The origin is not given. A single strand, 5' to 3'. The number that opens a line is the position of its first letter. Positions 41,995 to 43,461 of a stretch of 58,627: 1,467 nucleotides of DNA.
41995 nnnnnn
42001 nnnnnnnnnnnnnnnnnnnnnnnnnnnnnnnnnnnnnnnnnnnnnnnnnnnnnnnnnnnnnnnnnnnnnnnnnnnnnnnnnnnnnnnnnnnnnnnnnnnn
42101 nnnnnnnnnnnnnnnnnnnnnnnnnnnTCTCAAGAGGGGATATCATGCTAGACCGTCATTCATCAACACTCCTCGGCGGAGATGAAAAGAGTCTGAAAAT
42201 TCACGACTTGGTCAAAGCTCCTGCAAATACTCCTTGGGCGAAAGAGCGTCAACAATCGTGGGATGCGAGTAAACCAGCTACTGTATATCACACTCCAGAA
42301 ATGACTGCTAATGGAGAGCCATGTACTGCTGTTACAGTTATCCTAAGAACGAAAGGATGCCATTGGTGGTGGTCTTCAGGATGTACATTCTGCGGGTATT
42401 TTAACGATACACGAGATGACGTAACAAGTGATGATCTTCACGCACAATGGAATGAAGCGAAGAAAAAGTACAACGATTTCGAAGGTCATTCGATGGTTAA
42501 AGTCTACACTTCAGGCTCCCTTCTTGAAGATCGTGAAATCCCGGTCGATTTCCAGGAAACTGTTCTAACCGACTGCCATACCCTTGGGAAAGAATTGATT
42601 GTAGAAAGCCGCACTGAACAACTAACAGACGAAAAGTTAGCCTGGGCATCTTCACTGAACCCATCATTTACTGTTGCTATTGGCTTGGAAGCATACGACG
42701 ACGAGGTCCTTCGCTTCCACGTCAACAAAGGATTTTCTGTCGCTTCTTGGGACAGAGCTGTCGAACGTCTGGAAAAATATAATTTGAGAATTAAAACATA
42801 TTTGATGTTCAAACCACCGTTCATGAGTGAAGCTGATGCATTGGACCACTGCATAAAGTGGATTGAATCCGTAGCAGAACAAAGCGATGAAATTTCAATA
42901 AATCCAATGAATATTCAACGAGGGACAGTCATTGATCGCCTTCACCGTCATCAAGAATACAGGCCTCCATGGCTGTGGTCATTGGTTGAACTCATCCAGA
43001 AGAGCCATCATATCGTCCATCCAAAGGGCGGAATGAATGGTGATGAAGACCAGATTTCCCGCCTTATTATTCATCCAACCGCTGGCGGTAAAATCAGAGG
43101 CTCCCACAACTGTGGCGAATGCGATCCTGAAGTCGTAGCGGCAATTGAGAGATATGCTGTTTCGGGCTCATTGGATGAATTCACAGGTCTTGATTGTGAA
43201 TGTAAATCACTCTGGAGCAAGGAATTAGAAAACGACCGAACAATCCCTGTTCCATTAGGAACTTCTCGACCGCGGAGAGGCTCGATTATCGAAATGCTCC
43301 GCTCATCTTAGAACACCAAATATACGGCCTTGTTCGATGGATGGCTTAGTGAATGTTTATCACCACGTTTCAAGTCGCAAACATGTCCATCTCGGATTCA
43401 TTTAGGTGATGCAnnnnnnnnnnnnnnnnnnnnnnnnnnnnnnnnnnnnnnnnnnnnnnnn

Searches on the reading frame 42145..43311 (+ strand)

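Call 55: search_protein_families(library=pfam, proteins=[window:42145-43311:+], max_evalue=0.001)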
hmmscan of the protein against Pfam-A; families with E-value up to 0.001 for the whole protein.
window:42145-43311:+ (388 aa): 1 family
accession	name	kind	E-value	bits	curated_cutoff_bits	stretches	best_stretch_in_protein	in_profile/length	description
PF04055.27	Radical_SAM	-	4.1e-05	24.2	29.5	1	79-231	10-158/166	Radical SAM superfamily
